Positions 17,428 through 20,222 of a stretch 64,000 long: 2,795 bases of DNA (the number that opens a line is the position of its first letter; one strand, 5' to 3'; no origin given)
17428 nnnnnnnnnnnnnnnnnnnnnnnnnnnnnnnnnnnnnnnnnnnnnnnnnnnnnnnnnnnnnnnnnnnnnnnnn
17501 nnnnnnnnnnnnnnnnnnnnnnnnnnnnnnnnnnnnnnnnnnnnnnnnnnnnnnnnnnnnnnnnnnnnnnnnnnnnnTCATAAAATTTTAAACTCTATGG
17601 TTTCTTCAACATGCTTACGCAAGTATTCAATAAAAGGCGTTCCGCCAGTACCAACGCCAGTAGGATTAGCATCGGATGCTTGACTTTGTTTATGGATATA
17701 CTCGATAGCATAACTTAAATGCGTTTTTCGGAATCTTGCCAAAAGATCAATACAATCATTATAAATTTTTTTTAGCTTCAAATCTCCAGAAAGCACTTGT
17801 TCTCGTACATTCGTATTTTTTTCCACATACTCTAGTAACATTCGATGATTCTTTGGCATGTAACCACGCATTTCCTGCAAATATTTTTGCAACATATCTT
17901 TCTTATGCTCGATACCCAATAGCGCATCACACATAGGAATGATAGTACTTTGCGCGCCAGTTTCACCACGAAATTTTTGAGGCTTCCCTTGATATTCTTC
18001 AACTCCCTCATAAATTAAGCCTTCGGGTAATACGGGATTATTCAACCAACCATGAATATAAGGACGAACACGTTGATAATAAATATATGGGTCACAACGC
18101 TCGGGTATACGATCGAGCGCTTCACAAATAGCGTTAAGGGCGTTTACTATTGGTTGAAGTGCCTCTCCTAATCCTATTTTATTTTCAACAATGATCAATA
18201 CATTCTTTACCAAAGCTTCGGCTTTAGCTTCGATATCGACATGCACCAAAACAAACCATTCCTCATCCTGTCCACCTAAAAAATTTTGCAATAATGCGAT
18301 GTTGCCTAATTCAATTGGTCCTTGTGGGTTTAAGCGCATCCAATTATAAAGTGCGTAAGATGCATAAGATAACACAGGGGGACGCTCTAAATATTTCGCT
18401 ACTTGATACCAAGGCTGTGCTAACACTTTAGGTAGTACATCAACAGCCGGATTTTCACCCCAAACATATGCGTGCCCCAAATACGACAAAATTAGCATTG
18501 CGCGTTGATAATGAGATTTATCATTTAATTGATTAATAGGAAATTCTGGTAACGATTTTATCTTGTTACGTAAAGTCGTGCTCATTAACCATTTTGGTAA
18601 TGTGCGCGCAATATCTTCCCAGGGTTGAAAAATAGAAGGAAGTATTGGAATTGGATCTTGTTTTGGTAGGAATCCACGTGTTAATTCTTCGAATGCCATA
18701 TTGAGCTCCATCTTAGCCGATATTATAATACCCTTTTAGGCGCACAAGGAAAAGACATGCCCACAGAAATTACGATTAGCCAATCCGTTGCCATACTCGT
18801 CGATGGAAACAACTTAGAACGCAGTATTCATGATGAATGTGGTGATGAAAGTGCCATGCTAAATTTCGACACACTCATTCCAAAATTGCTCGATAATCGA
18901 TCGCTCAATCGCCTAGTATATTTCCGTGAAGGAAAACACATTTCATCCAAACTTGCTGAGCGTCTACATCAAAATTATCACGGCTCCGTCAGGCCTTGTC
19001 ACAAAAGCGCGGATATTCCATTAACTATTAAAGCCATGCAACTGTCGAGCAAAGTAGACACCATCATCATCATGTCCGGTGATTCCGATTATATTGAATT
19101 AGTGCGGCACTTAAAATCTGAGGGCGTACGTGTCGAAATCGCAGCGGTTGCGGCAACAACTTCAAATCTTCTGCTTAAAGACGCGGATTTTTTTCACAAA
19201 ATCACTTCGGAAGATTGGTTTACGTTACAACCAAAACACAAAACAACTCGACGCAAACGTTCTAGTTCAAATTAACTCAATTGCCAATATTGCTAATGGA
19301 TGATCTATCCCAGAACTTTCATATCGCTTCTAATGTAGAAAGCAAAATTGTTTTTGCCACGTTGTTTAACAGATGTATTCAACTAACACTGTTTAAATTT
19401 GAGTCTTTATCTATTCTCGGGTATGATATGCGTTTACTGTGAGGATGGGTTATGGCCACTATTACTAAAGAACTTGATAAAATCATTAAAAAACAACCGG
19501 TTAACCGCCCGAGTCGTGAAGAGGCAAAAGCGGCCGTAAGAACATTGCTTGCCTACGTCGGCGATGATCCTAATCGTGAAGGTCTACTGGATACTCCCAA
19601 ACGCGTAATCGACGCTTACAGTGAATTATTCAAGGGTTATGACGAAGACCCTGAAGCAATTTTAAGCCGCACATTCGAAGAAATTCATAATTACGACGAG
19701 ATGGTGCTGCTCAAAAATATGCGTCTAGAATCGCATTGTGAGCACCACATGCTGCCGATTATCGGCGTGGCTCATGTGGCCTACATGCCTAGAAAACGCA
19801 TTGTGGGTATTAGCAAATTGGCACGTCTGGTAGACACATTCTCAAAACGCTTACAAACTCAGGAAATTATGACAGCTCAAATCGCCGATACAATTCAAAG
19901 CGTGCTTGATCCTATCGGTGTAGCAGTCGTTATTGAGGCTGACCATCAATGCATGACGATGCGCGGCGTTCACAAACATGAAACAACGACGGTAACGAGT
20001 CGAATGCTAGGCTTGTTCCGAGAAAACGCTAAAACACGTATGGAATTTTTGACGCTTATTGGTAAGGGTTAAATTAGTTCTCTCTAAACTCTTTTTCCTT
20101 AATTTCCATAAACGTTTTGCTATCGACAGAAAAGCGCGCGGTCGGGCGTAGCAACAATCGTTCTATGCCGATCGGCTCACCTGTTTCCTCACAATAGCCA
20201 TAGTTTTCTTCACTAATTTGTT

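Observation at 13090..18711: Five-gene operon coupling an indoleamine 2,3-dioxygenase homologue to two amino-acid transporters and a secreted acid-sphingomyelinase-like phosphoesterase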

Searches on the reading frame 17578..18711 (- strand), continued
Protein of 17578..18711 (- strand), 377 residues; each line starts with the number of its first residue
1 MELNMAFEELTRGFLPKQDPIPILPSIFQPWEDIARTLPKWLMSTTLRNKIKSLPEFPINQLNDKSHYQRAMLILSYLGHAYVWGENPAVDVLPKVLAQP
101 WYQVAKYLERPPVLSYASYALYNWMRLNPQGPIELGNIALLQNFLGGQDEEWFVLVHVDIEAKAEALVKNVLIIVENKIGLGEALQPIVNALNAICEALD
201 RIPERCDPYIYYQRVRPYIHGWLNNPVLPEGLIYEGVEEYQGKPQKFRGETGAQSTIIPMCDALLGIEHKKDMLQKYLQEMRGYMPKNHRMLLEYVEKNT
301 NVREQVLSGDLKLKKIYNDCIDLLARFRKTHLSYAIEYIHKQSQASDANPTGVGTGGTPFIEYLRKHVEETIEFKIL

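Call 77: get_annotated_region(hit=H18, flank=6000)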
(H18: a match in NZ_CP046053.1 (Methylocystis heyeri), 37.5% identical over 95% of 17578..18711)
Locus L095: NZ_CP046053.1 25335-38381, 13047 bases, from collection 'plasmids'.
description: Methylocystis heyeri strain H2 plasmid unnamed1, complete sequence
organism: Methylocystis heyeri (NCBI taxid 391905)
taxonomy: Bacteria; Pseudomonadota; Alphaproteobacteria; Hyphomicrobiales; Methylocystaceae; Methylocystis; Methylocystis heyeri
host: -; source: cell culture,Sphagnum peat bog lake; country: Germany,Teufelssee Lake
typing (MOB-suite, as given by PLSDB): non-mobilizable
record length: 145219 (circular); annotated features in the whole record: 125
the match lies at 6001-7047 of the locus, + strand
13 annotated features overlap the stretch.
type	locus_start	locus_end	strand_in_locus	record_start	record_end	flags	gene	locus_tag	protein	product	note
CDS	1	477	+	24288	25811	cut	-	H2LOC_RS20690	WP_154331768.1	aldehyde dehydrogenase family protein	-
CDS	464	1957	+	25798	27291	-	-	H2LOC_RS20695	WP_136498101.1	DUF1338 family protein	-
CDS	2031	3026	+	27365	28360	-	-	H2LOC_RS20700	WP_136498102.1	NAD-dependent epimerase/dehydratase family protein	-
CDS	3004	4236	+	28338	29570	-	-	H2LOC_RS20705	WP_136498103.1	aminotransferase class I/II-fold pyridoxal phosphate-dependent enzyme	GO:0009058 - biosynthetic process [Evidence IEA]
CDS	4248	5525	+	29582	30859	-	-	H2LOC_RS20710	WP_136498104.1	cystathionine gamma-synthase family protein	GO:0019346 - transsulfuration [Evidence IEA]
CDS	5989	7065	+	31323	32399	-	-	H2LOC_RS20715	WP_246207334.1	indoleamine 2,3-dioxygenase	-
CDS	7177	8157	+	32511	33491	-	-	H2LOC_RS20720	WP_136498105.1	NAD(P)-dependent alcohol dehydrogenase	-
CDS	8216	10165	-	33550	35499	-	-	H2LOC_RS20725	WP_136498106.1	aconitate hydratase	-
CDS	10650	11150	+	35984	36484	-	-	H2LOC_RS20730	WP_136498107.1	DUF892 family protein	-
CDS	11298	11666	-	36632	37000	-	-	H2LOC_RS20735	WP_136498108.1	VOC family protein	-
CDS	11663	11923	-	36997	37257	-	-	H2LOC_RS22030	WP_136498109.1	DUF4167 domain-containing protein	-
CDS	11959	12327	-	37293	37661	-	-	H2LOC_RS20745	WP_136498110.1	4a-hydroxytetrahydrobiopterin dehydratase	-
CDS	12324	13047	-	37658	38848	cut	-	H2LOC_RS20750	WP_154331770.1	NADH-quinone oxidoreductase subunit D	-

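Call 84: search_protein_families(library=pfam, alignment_id=A4, max_evalue=0.00001)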
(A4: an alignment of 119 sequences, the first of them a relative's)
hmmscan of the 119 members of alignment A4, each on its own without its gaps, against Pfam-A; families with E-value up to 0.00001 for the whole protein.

A. member 1, L001:6860-7252:- (130 aa): 1 family
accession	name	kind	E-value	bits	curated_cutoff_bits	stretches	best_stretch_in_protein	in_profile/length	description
PF01850.27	PIN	-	1.9e-18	67.6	23.6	1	3-121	2-116/120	PIN domain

B. families by the number of members that match (of 119 scanned): 101 families (the first 25 are shown)
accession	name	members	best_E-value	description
PF02517.21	Rce1-like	6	8.5e-19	Type II CAAX prenyl endopeptidase Rce1-like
PF02686.20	GatC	6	4.6e-17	Glu-tRNAGln amidotransferase C subunit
PF01018.28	GTP1_OBG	5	7.9e-53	GTP1/OBG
PF01926.29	MMR_HSR1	5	2.5e-22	50S ribosome-binding GTPase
PF09269.16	DUF1967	5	3.2e-21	Domain of unknown function (DUF1967)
PF13456.12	RVT_3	5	2.1e-16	Reverse transcriptase-like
PF02421.24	FeoB_N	5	3e-10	Ferrous iron transport protein B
PF00075.30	RNase_H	5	4.4e-09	RNase H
PF00171.27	Aldedh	4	4.5e-131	Aldehyde dehydrogenase family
PF00291.31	PALP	4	1.2e-82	Pyridoxal-phosphate dependent enzyme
PF00571.33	CBS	4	1.8e-18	CBS domain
PF00491.26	Arginase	3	3.7e-91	Arginase family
PF00326.27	Peptidase_S9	3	4.1e-24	Prolyl oligopeptidase family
PF12146.15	Hydrolase_4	3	4.7e-14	Serine aminopeptidase, S33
PF01738.24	DLH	3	6.3e-13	Dienelactone hydrolase family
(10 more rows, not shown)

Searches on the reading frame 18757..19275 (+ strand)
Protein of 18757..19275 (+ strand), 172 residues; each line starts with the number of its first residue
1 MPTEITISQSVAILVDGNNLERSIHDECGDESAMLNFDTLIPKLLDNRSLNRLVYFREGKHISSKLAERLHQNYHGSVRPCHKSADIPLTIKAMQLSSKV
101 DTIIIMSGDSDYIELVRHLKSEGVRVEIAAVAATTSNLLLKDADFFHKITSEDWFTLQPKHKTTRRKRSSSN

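Call 3: search_protein_families(library=pfam, proteins=[window:18757-19275:+], max_evalue=0.01)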
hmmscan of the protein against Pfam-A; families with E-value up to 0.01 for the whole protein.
window:18757-19275:+ (172 aa): 1 family
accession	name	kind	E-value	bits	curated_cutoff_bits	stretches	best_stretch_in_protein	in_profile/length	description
PF01936.24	NYN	-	3e-17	63.9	24.2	1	11-149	2-144/145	NYN domain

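Call 4: search_protein_families(library=ncbifam, proteins=[window:18757-19275:+], max_evalue=0.01)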
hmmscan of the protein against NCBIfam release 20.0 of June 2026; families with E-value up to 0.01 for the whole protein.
window:18757-19275:+ (172 aa): 1 family
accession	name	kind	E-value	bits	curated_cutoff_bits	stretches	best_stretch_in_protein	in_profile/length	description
TIGR00288.1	TIGR00288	hypoth_equivalog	0.0014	18.5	178.45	1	9-152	23-158/160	TIGR00288 family NYN domain-containing protein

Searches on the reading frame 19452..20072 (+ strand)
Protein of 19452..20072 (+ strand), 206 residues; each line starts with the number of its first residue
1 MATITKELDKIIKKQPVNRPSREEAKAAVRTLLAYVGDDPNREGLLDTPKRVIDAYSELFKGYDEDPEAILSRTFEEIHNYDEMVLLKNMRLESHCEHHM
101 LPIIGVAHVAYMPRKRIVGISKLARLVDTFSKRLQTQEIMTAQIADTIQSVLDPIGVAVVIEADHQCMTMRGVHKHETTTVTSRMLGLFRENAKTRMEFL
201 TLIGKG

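Call 3: search_protein_families(library=pfam, proteins=[window:19452-20072:+], max_evalue=0.01)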
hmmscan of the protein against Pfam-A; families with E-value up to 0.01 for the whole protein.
window:19452-20072:+ (206 aa): 2 families
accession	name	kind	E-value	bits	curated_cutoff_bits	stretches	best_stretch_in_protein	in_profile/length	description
PF01227.27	GTP_cyclohydroI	-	1.5e-75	253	27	1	26-203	2-178/179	GTP cyclohydrolase I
PF14489.11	QueF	-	5.3e-05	23.8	27.3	1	107-160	6-59/81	QueF-like protein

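Call 4: search_protein_families(library=ncbifam, proteins=[window:19452-20072:+], max_evalue=0.01)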
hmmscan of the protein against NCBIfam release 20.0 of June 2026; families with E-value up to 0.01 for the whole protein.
window:19452-20072:+ (206 aa): 5 families
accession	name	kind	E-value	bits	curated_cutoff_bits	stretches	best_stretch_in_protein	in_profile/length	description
NF006825.1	PRK09347.1-2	subfamily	8.3e-82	273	174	1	26-203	2-178/179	GTP cyclohydrolase I FolE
NF006826.0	PRK09347.1-3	subfamily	1.3e-71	240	162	1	22-204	6-187/189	GTP cyclohydrolase I FolE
TIGR00063.1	folE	equivalog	2.4e-68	229.2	181.6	1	27-204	3-179/180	GTP cyclohydrolase I FolE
NF006824.0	PRK09347.1-1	equivalog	1.4e-47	162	202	1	5-203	17-216/219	GTP cyclohydrolase I FolE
TIGR03139.1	QueF-II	equivalog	0.00014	21.7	86.9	1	78-161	13-96/115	preQ(1) synthase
